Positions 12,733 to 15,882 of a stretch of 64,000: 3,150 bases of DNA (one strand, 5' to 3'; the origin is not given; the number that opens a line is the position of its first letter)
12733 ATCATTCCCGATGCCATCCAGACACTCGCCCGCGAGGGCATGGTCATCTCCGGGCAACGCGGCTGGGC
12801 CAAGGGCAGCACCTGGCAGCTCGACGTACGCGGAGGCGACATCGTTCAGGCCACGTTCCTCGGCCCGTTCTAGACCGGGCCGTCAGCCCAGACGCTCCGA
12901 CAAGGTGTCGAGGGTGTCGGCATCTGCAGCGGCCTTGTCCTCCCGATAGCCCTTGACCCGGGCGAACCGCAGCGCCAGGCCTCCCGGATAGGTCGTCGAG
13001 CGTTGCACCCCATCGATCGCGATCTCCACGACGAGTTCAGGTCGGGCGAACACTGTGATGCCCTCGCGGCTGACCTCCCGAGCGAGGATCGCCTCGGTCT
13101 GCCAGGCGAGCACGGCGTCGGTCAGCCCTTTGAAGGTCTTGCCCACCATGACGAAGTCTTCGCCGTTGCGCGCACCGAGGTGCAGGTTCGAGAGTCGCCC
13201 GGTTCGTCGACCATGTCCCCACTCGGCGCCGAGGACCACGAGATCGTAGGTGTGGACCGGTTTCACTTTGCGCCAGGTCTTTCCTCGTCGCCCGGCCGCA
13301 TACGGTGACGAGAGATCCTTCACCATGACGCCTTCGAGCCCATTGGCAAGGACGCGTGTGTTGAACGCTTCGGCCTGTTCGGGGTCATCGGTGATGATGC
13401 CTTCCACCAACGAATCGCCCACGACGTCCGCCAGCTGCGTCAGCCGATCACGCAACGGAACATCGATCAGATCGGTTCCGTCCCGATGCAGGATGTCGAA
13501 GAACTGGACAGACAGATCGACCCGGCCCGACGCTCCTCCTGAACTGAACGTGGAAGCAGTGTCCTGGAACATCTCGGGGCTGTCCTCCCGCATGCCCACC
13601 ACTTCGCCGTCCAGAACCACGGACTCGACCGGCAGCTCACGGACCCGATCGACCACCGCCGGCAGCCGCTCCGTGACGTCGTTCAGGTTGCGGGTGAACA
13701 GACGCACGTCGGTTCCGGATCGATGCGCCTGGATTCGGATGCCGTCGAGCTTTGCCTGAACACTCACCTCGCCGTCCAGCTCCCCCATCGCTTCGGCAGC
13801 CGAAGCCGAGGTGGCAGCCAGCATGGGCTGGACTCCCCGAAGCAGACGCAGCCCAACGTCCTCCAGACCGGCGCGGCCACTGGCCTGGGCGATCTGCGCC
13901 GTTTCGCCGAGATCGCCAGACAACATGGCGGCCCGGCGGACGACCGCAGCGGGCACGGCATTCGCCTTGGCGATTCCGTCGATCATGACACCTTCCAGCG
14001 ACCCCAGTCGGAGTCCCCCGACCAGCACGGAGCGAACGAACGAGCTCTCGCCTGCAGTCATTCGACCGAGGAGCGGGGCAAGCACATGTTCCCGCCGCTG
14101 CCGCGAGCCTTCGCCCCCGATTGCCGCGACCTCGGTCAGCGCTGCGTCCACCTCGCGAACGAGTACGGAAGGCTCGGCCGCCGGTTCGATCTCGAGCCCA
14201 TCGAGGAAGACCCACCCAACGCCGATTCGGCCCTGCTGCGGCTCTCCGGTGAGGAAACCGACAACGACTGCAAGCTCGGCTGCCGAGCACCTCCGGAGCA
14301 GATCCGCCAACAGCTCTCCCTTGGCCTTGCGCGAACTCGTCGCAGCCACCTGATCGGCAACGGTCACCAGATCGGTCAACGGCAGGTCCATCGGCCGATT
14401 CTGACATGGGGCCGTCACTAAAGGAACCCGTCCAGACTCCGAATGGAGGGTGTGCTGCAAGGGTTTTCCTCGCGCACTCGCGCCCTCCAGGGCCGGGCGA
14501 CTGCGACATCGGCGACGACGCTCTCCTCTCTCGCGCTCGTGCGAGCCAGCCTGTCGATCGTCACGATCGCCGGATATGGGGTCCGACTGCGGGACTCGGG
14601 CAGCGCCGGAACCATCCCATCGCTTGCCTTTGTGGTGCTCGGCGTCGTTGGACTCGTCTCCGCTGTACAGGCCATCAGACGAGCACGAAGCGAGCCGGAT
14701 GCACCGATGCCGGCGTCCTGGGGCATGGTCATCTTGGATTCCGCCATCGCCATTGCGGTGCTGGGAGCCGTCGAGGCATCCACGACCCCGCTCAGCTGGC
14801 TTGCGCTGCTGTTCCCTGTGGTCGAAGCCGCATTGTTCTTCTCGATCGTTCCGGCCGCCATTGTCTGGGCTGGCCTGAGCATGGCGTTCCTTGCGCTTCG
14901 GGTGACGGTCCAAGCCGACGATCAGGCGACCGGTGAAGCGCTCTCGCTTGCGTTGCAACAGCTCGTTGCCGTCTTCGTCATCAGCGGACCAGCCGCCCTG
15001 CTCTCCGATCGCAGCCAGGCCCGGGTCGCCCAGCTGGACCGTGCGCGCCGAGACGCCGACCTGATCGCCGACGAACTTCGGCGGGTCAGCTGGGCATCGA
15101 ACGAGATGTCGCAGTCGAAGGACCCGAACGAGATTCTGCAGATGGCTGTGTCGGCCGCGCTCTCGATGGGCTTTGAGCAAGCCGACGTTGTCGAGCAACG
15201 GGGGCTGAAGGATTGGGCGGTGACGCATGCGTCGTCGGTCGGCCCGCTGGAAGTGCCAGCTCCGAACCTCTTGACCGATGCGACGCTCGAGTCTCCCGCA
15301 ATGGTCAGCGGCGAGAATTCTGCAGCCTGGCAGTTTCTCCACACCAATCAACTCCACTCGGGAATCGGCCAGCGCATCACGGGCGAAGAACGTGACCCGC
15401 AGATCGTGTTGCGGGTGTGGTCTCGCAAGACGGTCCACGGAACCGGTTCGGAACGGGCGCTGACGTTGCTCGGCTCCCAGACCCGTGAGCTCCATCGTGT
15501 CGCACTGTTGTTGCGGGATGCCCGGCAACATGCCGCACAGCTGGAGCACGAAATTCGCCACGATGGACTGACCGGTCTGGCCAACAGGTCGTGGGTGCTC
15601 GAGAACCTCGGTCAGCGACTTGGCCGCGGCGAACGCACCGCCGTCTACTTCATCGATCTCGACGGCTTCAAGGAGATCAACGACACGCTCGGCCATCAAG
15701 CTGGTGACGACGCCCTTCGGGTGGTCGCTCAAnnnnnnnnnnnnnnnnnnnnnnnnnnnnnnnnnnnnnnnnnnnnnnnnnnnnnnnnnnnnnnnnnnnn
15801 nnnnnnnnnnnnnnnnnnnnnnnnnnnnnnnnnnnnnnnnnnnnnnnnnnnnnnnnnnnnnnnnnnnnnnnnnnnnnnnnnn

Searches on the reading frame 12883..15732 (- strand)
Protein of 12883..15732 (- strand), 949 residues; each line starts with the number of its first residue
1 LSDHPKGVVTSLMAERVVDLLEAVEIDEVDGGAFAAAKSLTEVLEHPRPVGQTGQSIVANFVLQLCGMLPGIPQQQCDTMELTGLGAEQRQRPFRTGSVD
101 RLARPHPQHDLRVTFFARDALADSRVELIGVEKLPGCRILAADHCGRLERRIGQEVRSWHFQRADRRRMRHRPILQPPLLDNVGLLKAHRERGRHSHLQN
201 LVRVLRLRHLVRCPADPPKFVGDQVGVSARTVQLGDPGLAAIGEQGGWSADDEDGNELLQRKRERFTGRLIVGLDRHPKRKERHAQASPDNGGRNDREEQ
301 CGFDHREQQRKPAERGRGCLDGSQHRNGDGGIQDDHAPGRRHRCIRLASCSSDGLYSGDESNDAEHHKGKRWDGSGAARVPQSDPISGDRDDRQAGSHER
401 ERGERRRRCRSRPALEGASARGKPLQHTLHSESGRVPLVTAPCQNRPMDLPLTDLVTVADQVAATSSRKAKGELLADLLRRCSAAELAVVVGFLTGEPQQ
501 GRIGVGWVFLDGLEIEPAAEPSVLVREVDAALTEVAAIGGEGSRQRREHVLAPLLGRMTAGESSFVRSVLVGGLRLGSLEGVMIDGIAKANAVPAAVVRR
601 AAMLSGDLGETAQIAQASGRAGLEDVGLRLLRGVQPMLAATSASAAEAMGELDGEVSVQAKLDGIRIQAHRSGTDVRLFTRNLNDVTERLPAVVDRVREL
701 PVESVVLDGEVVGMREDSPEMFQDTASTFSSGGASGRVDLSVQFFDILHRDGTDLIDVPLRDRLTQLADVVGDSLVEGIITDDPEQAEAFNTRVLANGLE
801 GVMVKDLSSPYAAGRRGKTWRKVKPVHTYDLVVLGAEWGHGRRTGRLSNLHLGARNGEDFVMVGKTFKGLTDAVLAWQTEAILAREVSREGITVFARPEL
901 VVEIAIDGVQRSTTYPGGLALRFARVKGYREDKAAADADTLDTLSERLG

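Call 22: search_protein_families(library=pfam, proteins=[window:12883-15732:-], max_evalue=0.00001)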
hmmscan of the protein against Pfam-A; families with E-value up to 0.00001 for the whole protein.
window:12883-15732:- (949 aa): 3 families
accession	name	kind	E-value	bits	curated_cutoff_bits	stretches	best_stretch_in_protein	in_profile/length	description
PF01068.26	DNA_ligase_A_M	-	5e-39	134.5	26.2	1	636-824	1-204/204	ATP dependent DNA ligase domain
PF04679.21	DNA_ligase_A_C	-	1.1e-11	45.5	27.5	1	843-933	1-94/94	ATP dependent DNA ligase C terminal region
PF04675.19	DNA_ligase_A_N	-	7.5e-10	39.7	24.6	0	520-588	106-174/174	DNA ligase N terminus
